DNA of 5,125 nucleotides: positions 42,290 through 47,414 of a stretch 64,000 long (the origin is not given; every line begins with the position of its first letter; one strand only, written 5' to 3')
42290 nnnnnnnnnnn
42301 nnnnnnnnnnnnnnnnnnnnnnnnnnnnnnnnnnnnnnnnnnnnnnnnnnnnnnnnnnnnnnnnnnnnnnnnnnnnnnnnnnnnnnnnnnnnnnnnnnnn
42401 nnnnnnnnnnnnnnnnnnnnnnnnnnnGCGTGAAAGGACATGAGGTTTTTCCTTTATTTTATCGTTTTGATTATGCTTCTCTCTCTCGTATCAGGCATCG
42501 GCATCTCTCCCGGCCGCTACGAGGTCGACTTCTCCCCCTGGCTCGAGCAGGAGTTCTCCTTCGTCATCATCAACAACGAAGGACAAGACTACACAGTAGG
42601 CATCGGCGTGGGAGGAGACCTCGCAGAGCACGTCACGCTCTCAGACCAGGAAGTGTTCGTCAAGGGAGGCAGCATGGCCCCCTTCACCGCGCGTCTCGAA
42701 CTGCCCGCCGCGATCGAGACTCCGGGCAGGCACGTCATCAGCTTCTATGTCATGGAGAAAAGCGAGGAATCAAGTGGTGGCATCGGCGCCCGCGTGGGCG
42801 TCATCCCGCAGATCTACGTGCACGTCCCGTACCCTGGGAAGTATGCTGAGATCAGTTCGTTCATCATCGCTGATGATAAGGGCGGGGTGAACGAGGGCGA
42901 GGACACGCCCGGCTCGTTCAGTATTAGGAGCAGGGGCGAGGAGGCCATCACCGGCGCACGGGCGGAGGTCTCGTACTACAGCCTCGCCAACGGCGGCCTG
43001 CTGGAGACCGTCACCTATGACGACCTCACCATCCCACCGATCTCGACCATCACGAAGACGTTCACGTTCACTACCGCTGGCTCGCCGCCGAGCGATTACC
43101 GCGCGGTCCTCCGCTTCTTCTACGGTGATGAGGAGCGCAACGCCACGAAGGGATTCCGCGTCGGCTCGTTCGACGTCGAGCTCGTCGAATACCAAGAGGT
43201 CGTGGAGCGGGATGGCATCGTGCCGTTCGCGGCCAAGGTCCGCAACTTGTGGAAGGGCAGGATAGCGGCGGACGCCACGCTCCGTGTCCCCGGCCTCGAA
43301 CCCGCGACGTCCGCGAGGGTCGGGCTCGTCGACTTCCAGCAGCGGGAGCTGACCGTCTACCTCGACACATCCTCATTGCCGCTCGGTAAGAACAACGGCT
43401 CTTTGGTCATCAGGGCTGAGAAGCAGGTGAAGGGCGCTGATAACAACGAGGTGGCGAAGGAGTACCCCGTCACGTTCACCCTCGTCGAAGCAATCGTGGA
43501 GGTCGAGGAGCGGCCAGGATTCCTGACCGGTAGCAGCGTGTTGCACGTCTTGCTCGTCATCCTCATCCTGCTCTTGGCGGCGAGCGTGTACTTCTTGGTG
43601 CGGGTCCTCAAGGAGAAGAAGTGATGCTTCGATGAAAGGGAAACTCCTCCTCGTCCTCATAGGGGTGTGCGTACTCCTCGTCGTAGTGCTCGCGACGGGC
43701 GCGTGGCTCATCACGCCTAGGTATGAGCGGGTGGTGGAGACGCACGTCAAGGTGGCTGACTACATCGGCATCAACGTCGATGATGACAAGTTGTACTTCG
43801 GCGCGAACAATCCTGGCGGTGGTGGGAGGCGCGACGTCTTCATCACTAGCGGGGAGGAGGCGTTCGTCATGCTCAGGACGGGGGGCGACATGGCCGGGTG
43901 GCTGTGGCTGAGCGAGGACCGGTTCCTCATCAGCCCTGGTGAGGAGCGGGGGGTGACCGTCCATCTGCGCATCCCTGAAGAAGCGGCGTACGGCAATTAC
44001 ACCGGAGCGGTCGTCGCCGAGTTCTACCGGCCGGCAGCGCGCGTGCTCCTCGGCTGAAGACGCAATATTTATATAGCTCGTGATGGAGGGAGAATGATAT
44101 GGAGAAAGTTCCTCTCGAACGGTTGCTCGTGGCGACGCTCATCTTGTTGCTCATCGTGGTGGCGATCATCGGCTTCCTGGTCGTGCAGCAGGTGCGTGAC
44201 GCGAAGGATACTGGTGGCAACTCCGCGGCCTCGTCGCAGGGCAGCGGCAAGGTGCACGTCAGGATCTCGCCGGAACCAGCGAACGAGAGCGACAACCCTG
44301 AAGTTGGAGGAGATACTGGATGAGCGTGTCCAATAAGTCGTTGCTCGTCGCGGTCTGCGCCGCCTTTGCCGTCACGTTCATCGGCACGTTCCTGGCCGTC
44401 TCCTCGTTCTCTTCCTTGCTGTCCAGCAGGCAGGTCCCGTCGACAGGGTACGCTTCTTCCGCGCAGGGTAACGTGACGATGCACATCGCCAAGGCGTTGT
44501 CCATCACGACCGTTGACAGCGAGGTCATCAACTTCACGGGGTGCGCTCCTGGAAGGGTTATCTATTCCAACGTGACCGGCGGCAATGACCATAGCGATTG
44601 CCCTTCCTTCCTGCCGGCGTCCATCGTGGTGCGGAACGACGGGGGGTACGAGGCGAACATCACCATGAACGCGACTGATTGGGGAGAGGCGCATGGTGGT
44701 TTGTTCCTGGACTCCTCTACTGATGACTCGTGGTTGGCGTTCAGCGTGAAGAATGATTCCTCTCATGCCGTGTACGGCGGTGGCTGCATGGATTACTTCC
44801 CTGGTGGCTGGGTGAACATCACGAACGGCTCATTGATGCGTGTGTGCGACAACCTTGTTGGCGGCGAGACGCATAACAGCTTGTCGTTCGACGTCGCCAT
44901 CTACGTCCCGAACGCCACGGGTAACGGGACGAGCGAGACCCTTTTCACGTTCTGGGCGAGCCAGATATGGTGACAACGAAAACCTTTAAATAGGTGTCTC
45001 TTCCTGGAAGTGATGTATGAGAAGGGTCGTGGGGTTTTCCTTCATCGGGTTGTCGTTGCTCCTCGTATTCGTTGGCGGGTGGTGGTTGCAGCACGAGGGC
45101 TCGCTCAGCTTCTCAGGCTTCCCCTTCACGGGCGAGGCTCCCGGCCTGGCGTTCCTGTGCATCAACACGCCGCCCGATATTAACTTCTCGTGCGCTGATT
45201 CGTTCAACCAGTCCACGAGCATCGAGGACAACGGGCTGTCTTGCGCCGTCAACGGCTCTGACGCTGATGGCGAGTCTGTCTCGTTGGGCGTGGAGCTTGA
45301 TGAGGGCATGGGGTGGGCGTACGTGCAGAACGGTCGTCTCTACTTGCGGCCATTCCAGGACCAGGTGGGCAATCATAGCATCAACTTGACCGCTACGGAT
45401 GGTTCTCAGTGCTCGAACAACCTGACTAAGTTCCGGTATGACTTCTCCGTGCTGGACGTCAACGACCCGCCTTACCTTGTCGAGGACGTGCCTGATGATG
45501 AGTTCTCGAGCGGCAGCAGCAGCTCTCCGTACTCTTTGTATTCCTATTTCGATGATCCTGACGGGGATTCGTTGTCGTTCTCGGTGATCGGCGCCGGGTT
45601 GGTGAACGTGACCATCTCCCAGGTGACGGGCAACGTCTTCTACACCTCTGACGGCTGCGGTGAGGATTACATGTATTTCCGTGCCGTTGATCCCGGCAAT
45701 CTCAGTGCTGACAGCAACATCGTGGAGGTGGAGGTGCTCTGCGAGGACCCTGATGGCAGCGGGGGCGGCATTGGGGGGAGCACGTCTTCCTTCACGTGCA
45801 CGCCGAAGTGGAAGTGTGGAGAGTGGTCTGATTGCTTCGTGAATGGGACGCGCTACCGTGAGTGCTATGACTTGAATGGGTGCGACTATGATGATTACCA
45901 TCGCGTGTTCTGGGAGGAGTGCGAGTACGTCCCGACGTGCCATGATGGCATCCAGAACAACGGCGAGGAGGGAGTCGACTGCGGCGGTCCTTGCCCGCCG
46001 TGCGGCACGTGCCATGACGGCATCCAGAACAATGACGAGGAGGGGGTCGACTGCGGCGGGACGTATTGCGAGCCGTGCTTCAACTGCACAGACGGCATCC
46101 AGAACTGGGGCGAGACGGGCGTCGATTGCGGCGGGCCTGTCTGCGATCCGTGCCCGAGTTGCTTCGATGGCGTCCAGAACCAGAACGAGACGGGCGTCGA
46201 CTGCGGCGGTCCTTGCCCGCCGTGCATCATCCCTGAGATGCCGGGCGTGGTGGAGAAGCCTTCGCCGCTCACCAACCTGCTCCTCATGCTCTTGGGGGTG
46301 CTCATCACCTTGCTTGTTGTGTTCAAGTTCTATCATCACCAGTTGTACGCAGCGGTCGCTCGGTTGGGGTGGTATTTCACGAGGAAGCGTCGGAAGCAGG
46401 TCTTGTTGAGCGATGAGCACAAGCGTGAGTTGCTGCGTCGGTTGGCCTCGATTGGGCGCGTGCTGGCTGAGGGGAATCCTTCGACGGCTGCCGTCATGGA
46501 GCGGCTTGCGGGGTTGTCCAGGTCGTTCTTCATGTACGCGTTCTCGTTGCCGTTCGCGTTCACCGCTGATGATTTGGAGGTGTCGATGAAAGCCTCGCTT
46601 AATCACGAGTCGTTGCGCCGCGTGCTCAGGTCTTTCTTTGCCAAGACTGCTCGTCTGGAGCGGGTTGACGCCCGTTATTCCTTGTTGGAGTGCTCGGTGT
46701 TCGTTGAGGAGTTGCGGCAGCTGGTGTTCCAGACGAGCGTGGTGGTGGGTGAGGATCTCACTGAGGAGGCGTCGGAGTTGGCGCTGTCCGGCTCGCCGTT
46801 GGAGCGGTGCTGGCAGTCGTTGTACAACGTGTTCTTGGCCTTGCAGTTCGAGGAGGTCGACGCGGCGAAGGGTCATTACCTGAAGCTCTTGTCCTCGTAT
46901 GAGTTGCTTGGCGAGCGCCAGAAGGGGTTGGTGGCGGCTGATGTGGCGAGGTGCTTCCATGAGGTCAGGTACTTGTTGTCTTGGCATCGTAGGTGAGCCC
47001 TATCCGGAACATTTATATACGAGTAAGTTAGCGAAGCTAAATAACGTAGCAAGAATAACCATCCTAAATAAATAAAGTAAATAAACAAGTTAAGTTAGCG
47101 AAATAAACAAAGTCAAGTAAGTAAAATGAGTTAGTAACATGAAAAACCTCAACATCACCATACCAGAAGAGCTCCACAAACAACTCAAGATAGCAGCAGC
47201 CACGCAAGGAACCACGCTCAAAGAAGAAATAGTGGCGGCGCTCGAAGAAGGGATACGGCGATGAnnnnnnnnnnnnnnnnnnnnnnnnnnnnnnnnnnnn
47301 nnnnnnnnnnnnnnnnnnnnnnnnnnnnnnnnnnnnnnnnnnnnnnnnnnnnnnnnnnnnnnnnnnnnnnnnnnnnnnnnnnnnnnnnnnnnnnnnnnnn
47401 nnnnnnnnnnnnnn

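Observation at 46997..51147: Tandem pair of tiny RHH genes translationally coupled to a 1250-aa glycosylated giant surface protein, behind an AT-rich repeat-bearing leader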

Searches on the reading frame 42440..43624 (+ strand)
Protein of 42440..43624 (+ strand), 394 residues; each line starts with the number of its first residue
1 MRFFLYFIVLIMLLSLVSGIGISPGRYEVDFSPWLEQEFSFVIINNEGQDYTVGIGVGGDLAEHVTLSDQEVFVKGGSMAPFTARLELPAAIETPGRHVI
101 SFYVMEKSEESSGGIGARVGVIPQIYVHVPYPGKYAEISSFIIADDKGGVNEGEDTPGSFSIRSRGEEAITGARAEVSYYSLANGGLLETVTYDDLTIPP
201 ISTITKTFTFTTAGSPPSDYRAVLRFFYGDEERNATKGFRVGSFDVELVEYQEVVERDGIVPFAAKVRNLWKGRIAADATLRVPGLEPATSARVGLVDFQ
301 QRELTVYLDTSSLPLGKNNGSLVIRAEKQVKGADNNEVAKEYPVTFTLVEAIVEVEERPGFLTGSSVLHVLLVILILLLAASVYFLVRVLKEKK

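Call 49: search_protein_families(library=pfam, proteins=[window:42440-43624:+], max_evalue=0.001)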
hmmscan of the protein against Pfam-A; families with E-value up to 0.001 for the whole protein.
window:42440-43624:+ (394 aa): 1 family
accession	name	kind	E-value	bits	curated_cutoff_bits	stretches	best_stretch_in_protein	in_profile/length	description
PF11614.14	FixG_C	-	0.00022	21.8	25.6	0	38-108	34-105/119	IG-like fold at C-terminal of FixG, putative oxidoreductase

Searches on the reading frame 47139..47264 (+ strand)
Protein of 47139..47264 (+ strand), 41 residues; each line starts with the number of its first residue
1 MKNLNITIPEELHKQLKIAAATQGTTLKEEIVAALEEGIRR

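Call 4: search_protein_families(library=pfam, proteins=[window:47139-47264:+], max_evalue=1)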
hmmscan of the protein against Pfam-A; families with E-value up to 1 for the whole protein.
window:47139-47264:+ (41 aa): 10 families
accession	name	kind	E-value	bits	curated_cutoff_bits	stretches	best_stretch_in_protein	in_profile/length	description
PF22513.2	FitA-like_RHH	-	2.3e-05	24.7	27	1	8-37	8-37/39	Antitoxin FitA-like, ribbon-helix-helix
PF09386.16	ParD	-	6.9e-05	23.6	27.3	1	1-31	1-31/80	Antitoxin ParD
PF07878.17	RHH_5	-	0.00012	22.1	26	1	4-27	4-27/43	CopG-like RHH_1 or ribbon-helix-helix domain, RHH_5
PF05534.18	HicB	-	0.00013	22.3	21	1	2-27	18-43/51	HicB family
PF23807.1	RHH_10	-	0.001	19.7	27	1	4-36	26-58/84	Ribbon-helix-helix protein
PF07764.18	Omega_Repress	-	0.0012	19.5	33.3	1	6-35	25-54/59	Omega Transcriptional Repressor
PF09274.16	ParG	-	0.012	16.2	21.4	1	2-31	35-64/76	ParG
PF21432.3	56B_RHH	-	0.017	15.6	27.2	1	11-38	2-25/32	56B-like, Ribbon-helix-helix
PF20605.4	Antitox_RHH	-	0.03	14.9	27.2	1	11-34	14-37/50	Antitoxin-like ribbon-helix-helix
PF03869.20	Arc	-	0.057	13.7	20.4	1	4-39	7-42/50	Arc-like DNA binding domain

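Call 38: search_protein_families(library=ncbifam, proteins=[window:47139-47264:+], max_evalue=0.1)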
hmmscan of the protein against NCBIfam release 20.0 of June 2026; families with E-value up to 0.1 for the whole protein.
window:47139-47264:+ (41 aa): 2 families
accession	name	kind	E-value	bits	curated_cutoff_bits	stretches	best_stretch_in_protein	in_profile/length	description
NF052617.1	slr0373_blue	equivalog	0.0067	16.4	100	1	6-28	8-30/113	slr0373 family blue light stress response protein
NF041551.1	YlcI_YnfO_N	subfamily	0.01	15.9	30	1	3-41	4-41/42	YlcI/YnfO family protein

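Call 77: search_protein_families(library=phrogs, proteins=[window:47139-47264:+], max_evalue=0.001)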
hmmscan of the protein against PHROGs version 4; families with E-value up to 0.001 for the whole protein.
window:47139-47264:+ (41 aa): 6 families
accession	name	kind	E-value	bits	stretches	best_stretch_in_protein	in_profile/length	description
phrog_37719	-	unknown function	0.00014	23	1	2-33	4-35/48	-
phrog_795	-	other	0.00026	22.3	1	4-39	20-55/116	partition protein ATPase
phrog_582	-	transcription regulation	0.00037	21.7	1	2-39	58-95/105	Arc-like repressor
phrog_2685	-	other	0.00055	21.3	1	2-39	19-56/161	partition protein ATPase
phrog_9151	-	moron, auxiliary metabolic gene and host takeover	0.00079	20.7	1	3-40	73-110/119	HicB-like antitoxin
phrog_1388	-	unknown function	0.00095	20.4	0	3-37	7-41/143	-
